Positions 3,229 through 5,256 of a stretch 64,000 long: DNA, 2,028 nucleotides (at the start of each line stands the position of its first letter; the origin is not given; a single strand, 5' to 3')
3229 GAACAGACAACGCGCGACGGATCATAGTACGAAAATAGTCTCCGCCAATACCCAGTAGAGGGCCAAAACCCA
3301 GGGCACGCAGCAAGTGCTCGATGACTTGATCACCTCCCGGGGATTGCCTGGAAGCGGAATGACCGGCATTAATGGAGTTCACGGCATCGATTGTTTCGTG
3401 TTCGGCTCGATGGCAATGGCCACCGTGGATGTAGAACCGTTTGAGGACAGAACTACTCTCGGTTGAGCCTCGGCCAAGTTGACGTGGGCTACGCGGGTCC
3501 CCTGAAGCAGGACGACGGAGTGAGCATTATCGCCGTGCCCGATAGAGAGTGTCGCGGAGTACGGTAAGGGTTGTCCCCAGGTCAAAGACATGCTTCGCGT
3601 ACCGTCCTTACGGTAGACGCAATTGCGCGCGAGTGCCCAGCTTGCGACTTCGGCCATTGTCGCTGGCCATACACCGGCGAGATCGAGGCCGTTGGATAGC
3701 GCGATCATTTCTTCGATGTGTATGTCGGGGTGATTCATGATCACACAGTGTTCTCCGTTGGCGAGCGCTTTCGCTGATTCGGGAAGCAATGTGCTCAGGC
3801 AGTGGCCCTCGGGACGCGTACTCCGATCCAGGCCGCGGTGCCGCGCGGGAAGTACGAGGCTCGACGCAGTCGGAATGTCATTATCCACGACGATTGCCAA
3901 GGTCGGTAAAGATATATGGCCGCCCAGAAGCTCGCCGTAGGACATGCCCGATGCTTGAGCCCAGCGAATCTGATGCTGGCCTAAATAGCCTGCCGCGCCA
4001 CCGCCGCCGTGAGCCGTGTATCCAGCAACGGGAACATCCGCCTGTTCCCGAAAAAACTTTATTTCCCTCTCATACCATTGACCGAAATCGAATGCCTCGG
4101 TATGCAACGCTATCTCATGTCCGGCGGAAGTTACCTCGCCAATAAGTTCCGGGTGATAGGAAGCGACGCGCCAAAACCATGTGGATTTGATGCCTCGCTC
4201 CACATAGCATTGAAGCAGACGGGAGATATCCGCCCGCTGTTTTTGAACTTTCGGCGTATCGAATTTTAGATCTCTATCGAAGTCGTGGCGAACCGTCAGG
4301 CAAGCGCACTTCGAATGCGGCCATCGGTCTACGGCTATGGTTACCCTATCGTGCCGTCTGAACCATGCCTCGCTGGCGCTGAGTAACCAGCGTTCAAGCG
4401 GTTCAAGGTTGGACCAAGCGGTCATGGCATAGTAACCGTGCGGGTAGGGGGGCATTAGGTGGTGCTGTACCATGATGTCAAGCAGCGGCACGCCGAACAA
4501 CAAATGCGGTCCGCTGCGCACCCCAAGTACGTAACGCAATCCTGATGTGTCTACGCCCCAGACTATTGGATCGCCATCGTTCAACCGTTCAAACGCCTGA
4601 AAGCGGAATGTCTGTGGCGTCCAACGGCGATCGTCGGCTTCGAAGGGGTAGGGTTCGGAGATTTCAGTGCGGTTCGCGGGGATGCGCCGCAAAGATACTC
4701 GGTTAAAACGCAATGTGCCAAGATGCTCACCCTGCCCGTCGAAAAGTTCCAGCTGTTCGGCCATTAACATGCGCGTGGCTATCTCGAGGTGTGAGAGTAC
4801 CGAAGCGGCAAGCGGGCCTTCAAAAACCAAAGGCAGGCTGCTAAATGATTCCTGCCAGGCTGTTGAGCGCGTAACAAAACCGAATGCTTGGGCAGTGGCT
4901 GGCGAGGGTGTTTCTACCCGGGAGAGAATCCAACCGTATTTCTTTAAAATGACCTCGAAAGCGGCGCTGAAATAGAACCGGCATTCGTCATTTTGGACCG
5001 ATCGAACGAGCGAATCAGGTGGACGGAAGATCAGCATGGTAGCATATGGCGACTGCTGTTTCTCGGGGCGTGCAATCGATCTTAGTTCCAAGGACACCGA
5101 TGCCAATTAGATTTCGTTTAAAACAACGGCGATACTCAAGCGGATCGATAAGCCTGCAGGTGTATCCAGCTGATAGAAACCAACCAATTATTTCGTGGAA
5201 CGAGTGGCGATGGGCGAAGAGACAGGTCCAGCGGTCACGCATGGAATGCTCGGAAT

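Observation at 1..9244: Lower-GC glycan-tailoring island abutting a high-GC pglCDEF-type core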

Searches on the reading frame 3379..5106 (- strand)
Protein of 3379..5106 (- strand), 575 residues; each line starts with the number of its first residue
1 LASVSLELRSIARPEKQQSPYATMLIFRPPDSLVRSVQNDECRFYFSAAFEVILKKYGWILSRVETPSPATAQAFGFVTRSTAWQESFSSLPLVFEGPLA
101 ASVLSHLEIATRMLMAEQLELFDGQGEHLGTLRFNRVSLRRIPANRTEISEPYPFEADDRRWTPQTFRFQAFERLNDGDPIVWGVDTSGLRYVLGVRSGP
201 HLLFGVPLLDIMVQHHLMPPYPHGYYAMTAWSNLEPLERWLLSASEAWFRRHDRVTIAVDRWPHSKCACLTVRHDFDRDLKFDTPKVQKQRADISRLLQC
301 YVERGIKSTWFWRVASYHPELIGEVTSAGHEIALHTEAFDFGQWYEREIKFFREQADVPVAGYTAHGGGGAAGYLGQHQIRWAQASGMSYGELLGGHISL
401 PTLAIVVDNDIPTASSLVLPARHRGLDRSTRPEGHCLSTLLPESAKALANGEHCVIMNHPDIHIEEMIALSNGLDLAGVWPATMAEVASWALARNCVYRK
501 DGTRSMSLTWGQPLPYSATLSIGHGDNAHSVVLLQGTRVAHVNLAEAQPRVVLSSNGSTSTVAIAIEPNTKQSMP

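Call 3: search_protein_families(library=pfam, proteins=[window:3379-5106:-], max_evalue=0.01)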
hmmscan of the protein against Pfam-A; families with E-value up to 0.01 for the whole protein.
window:3379-5106:- (575 aa): 0 families

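Call 4: search_protein_families(library=ncbifam, proteins=[window:3379-5106:-], max_evalue=0.01)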
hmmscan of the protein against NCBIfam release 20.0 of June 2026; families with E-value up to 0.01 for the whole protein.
window:3379-5106:- (575 aa): 1 family
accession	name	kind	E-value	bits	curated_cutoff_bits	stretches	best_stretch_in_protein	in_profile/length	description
TIGR03006.1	pepcterm_polyde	equivalog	0.00028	20.1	276.2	1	291-352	33-94/272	XrtA system polysaccharide deacetylase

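Call 21: find_homologous_proteins(query=window:3379-5037:-)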
Query window:3379-5037:- (552 aa): 44 proteins with E <= 0.001 among 8000 candidates.
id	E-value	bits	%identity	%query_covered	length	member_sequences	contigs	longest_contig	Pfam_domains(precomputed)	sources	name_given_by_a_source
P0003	0.0e+0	1160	90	100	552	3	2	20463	-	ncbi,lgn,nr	ncbi:MAG: hypothetical protein M3436_11970 [Pseudomonadota bacterium]|nr:hypothetical protein [Pseud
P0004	1.6e-248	844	65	100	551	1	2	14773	-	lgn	-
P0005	8.0e-216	736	58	100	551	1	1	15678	-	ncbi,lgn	ncbi:MAG: hypothetical protein ACREX3_02875 [Gammaproteobacteria bacterium]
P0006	2.6e-212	724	57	99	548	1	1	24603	-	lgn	-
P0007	1.3e-207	709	56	100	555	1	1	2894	-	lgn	-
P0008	5.1e-163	562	50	95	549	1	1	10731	-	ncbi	-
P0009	1.7e-126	441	45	85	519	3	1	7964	-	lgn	-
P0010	4.3e-116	407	40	93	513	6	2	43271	-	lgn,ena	-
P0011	2.0e-107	378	40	93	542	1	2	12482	-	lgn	-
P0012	1.5e-104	369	39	87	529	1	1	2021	-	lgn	-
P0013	1.7e-104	369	42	85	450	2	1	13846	-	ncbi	-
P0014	3.3e-103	364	39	94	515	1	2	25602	-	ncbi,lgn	-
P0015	1.1e-99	353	38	93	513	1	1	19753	-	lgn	-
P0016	2.2e-97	345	36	98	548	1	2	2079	-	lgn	-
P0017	3.1e-96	341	40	88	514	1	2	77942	-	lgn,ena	-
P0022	7.3e-86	307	36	93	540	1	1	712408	-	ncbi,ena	-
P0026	2.6e-72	262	32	89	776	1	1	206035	PF13847.13,PF13489.13,PF13649.13,PF08241.19,PF08242.19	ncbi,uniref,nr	ncbi:methyltransferase [Desulfovibrio sp. JC010]|uniref:methyltransferase n=1 Tax=Desulfovibrio sp. 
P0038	1.9e-52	197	30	89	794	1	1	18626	PF00005.34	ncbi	-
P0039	3.6e-51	193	31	95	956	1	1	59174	PF13489.13,PF13649.13,PF08241.19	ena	-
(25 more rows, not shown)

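Call 34: predict_structure(alignment_id=A2)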
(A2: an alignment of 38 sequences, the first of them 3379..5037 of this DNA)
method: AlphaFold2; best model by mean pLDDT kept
length: 552 residues; sequences in the alignment: 38
mean_pLDDT: 93.0   pTM: 0.93
mean pLDDT of the five models: 93.0, 92.5, 92.5, 92.2, 92.0
residues with pLDDT >= 90: 470; 70-90: 60; 50-70: 16; < 50: 6
segments of 3 or more residues with pLDDT < 50: 546-550
pLDDT, mean of each block of 10 residues (from residue 1): 94 95 97 91 63 95 94 97 95 97 95 96 92 96 96 81 97 95 97 95 94 95 94 94 98 92 95 98 98 95 97 98 97 96 94 98 97 91 96 96 95 98 97 95 98 98 97 88 90 95 89 94 81 82 57 49
secondary structure, 60 per line:
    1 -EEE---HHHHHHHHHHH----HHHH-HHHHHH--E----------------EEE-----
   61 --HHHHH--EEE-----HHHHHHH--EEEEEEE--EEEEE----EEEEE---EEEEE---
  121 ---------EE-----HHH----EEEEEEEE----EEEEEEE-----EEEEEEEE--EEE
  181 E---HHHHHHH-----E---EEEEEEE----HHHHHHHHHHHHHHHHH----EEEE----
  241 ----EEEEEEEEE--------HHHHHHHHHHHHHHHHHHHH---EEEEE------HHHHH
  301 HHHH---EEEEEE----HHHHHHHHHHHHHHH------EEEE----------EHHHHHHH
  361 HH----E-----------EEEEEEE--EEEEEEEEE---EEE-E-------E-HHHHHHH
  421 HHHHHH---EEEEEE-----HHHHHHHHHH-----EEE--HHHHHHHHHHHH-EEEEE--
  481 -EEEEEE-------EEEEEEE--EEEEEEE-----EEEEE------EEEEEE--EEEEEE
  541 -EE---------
elements in order: E2-4 H8-18 H23-26 H28-33 E53-55 H63-67 E70-72 H78-84 E87-93 E96-100 E105-109 E113-117 E144-151 E156-162 E168-175 E178-181 H185-191 E201-207 H212-228 E233-236 E245-253 H262-281 E285-289 H296-304 E308-313 H318-332 E339-342 H354-362 E379-385 E388-396 E400-402 H414-426 E430-435 H441-450 E456-458 H461-472 E474-478 E482-487 E495-501 E504-510 E516-520 E527-532 E535-540

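Call 37: fold_search(model_id=the predicted structure, library=pdb)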
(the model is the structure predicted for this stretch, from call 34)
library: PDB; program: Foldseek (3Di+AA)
matches with E <= 10: 871; with E <= 0.001: 22
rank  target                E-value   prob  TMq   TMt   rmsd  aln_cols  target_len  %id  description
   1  3rxz_B                5.2e-08  1.00  0.33  0.59   6.6       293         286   20  Crystal structure of putative polysaccharide deacetylase from Mycobacterium smegmatis (released 2011-06-22)
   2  3rxz_C                1.5e-07  1.00  0.33  0.61   4.6       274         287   21  Crystal structure of putative polysaccharide deacetylase from Mycobacterium smegmatis (released 2011-06-22)
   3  5zns_A                1.8e-06  1.00  0.29  0.40   7.3       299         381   14  Insect chitin deacetylase (released 2019-02-20)
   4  5znt_A                7.1e-06  1.00  0.30  0.41   6.7       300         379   14  Insect chitin deacetylase (released 2019-02-20)
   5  5z34_A                7.5e-06  1.00  0.29  0.42   6.4       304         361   15  The structure of a chitin deacetylase from Bombyx mori provide the first insight into insect chitin deacetylation mech (released 2019-02-20)
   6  8qpg_TA               1.3e-05  1.00  0.28  0.36  14.8       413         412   11  Turret of Haloferax tailed virus 1 (released 2024-10-09)
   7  7fbw                  6.4e-05  1.00  0.26  0.68   5.0       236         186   13  Acetylxylan esterase from Caldanaerobacter subterraneus subsp. tengcongensis (released 2021-10-27)
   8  2cc0_B                6.4e-05  1.00  0.23  0.59   5.9       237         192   11  Family 4 carbohydrate esterase from Streptomyces lividans in complex with acetate (released 2006-01-23)
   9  2cc0_A                8.6e-05  1.00  0.26  0.65   4.9       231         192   12  Family 4 carbohydrate esterase from Streptomyces lividans in complex with acetate (released 2006-01-23)
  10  6h8n_B                1.2e-04  1.00  0.23  0.56   6.6       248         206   11  Structure of peptidoglycan deacetylase PdaC from Bacillus subtilis - mutant D285S (released 2019-11-13)
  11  2c1g                  1.2e-04  1.00  0.26  0.36  17.9       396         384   11  Structure of Streptococcus pneumoniae peptidoglycan deacetylase (SpPgdA) (released 2005-09-15)
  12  6h8l_B                1.3e-04  1.00  0.24  0.57   6.5       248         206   12  Structure of peptidoglycan deacetylase PdaC from Bacillus subtilis (released 2019-11-13)
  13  4l1g_D                2.5e-04  1.00  0.24  0.55   6.7       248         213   13  Crystal structure of the Bc1960 peptidoglycan N-acetylglucosamine deacetylase from Bacillus cereus (released 2014-06-04)
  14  4l1g_A                3.3e-04  1.00  0.26  0.59   4.9       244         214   14  Crystal structure of the Bc1960 peptidoglycan N-acetylglucosamine deacetylase from Bacillus cereus (released 2014-06-04)
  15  6h8n_A                3.7e-04  1.00  0.23  0.56   6.7       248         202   11  Structure of peptidoglycan deacetylase PdaC from Bacillus subtilis - mutant D285S (released 2019-11-13)
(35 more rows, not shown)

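Call 42: search_solved_structures(query=A2, max_evalue=1, show_alignments=2)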
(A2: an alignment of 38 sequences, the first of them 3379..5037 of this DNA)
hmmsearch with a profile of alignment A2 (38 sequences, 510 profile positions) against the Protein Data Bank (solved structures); distinct sequences matched with E-value up to 1: 21.
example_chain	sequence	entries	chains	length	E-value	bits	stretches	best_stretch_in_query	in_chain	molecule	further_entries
3rxz_A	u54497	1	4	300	1.3e-06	30.3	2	234-327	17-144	Polysaccharide deacetylase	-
5jmu_A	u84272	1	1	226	9.3e-05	24.2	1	260-318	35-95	Peptidoglycan N-acetylglucosamine deacetylase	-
7bly_A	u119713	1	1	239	0.00023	22.9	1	261-317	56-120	Aspergillus niger contig An12c0130, genomic contig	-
3qbu_A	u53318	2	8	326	0.0028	19.3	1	259-304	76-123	Putative uncharacterized protein | peptidoglycan deacetylase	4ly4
5zns_A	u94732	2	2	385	0.0048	18.6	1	270-322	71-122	chitin deacetylase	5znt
5o6y_B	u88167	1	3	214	0.019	16.6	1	261-304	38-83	Peptidoglycan N-acetylglucosamine deacetylase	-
5o6y_A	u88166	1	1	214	0.02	16.5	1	261-304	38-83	Peptidoglycan N-acetylglucosamine deacetylase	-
4l1g_A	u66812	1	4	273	0.029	16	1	261-304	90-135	Peptidoglycan N-acetylglucosamine deacetylase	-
8bl3_A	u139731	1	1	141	0.046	15.3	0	452-503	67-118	scIg12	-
5n1j_A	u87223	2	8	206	0.059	15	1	260-312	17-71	Peptidoglycan N-acetylglucosamine deacetylase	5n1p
7y51_A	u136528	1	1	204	0.059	15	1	260-303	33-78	Predicted xylanase/chitin deacetylase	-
5nc6_A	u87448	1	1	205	0.06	15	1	260-312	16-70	Peptidoglycan N-acetylglucosamine deacetylase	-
2y8u_A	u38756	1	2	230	0.07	14.7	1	261-302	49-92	CHITIN DEACETYLASE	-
5nc9_A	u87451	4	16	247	0.078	14.6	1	260-312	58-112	Peptidoglycan N-acetylglucosamine deacetylase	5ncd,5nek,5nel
5nc6_B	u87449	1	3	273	0.082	14.5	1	259-312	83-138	Peptidoglycan N-acetylglucosamine deacetylase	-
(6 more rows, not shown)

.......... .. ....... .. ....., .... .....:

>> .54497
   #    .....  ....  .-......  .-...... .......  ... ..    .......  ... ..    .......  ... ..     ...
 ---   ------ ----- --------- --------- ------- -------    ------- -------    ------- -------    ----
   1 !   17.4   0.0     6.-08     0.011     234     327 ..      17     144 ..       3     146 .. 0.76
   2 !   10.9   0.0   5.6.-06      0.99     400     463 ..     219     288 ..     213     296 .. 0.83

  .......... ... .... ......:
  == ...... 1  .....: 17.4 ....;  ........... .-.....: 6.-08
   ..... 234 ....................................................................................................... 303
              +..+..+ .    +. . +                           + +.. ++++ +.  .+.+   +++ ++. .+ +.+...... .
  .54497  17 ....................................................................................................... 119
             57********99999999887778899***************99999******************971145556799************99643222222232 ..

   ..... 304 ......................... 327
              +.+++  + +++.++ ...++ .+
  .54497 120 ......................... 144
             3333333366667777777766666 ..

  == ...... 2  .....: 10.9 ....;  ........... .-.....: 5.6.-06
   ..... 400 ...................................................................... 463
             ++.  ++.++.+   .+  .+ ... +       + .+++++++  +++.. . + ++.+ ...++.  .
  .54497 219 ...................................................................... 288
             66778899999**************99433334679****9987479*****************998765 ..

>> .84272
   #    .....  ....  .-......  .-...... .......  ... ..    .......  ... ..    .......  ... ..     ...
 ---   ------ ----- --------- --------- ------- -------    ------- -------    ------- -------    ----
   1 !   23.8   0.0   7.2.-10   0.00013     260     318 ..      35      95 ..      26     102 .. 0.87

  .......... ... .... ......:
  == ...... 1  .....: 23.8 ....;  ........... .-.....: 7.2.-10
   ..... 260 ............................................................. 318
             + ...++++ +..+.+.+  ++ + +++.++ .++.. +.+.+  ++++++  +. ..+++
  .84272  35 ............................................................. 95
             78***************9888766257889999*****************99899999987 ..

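Call 48: find_encoding_contigs(protein=P0003, flank=10000, max_places=3)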
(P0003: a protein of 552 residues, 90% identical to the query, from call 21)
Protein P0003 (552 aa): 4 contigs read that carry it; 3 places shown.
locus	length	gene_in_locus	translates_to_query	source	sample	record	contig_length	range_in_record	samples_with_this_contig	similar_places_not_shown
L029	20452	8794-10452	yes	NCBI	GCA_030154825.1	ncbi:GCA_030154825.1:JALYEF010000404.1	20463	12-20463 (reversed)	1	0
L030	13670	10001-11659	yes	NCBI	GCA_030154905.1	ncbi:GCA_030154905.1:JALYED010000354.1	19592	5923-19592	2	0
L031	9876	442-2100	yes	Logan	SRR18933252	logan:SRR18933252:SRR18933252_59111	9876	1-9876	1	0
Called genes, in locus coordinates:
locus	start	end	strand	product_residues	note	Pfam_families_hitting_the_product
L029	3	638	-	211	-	PF17836:PglD_N, PF00132:Hexapep (faint), PF25087:GMPPB_C (faint)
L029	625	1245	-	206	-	PF02397:Bac_transf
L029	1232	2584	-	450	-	PF13439:Glyco_transf_4 (weak), PF13579:Glyco_trans_4_4 (weak), PF00534:Glycos_transf_1, PF13692:Glyco_trans_1_4, PF13524:Glyco_trans_1_2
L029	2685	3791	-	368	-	PF14213:DUF4325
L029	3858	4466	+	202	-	-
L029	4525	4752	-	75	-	-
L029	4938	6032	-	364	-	PF05050:Methyltransf_21 (weak)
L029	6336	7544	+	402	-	PF13489:Methyltransf_23 (faint), PF08241:Methyltransf_11 (weak), PF08242:Methyltransf_12 (weak), PF13649:Methyltransf_25 (weak)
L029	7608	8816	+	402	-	PF08241:Methyltransf_11, PF08242:Methyltransf_12, PF13649:Methyltransf_25, PF13847:Methyltransf_31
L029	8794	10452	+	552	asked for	-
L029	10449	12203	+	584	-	-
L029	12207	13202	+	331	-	PF13469:Sulfotransfer_3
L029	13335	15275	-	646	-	PF13522:GATase_6, PF13537:GATase_7, PF00733:Asn_synthase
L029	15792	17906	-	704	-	PF16889:Hepar_II_III_N, PF07940:Hepar_II_III_C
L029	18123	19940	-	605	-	-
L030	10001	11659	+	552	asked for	-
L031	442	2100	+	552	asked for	-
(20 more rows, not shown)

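Call 66: find_encoding_contigs(protein=P0022, flank=9000, max_places=1)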
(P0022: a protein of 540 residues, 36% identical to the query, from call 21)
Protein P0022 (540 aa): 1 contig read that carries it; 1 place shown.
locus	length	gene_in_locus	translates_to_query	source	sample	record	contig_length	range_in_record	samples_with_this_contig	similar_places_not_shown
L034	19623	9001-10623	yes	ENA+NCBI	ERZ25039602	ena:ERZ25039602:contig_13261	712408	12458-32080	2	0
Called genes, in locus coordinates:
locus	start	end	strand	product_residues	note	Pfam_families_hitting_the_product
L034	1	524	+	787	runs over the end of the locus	PF00754:F5_F8_type_C, PF22633:F5_F8_type_C_2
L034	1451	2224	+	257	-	PF01710:HTH_Tnp_IS630 (weak), PF13358:DDE_3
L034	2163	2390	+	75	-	PF13358:DDE_3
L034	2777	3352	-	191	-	-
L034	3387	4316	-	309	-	-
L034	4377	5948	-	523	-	-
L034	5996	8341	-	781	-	PF13424:TPR_12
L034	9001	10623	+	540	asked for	-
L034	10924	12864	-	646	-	PF04055:Radical_SAM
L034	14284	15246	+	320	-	PF13439:Glyco_transf_4, PF13579:Glyco_trans_4_4, PF00534:Glycos_transf_1, PF13692:Glyco_trans_1_4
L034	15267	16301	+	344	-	PF02350:Epimerase_2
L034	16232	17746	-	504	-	PF00005:ABC_tran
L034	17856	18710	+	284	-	PF01061:ABC2_membrane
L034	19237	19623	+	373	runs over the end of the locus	PF13439:Glyco_transf_4, PF13579:Glyco_trans_4_4, PF13692:Glyco_trans_1_4 (weak)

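Call 67: find_encoding_contigs(protein=P0026, flank=9000, max_places=1)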
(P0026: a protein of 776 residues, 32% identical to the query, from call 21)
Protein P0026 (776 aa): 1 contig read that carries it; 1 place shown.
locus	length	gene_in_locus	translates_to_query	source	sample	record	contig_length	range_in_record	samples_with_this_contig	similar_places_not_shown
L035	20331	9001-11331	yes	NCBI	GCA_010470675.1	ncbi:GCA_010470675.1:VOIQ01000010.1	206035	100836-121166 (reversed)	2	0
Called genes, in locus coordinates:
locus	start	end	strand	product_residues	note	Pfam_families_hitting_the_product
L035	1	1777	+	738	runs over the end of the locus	-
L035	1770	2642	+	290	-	PF03567:Sulfotransfer_2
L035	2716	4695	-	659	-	PF04055:Radical_SAM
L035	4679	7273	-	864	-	PF00132:Hexapep (weak)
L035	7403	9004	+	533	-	PF13579:Glyco_trans_4_4, PF13439:Glyco_transf_4, PF13692:Glyco_trans_1_4 (weak)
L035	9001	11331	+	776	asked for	PF13489:Methyltransf_23 (weak), PF13847:Methyltransf_31 (weak), PF08241:Methyltransf_11, PF08242:Methyltransf_12, PF13649:Methyltransf_25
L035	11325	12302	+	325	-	-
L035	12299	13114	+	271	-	-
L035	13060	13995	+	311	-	PF00685:Sulfotransfer_1 (faint), PF13469:Sulfotransfer_3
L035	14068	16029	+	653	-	PF04055:Radical_SAM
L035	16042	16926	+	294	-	PF00535:Glycos_transf_2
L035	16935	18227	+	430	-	-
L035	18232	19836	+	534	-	-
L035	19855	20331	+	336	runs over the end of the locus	PF02388:FemAB (faint), PF13480:Acetyltransf_6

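Call 68: find_encoding_contigs(protein=P0017, flank=9000, max_places=1)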
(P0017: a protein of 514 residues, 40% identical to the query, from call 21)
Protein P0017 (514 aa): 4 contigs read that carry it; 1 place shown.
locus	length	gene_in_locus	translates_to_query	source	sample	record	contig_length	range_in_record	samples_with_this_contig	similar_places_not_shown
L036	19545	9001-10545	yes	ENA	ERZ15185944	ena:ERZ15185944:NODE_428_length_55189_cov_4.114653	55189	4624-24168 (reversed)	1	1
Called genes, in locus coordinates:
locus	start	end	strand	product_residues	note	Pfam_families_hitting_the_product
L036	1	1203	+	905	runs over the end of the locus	PF00132:Hexapep (weak)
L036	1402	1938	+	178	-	-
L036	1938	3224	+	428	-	PF00664:ABC_membrane (weak), PF00005:ABC_tran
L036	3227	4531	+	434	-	PF25917:BSH_RND, PF25994:HH_AprE, PF26002:Beta-barrel_AprE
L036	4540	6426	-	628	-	PF13522:GATase_6, PF13537:GATase_7, PF00733:Asn_synthase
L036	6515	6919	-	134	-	PF00353:HemolysinCabind (faint)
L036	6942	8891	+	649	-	PF13737:DDE_Tnp_1_5, PF01609:DDE_Tnp_1, PF00353:HemolysinCabind (weak)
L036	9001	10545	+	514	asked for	-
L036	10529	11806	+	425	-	PF00534:Glycos_transf_1 (faint), PF13692:Glyco_trans_1_4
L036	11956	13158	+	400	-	PF13489:Methyltransf_23 (weak)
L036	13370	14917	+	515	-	PF13579:Glyco_trans_4_4, PF13439:Glyco_transf_4, PF13692:Glyco_trans_1_4 (weak)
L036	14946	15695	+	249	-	PF05175:MTS (weak), PF06080:DUF938 (weak), PF13489:Methyltransf_23 (weak), PF13847:Methyltransf_31 (weak), PF08241:Methyltransf_11 (weak), PF08242:Methyltransf_12, PF13649:Methyltransf_25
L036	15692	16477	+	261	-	PF01061:ABC2_membrane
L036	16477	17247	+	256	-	PF00005:ABC_tran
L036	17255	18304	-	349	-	PF02350:Epimerase_2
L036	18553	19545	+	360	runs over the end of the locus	PF00353:HemolysinCabind (faint)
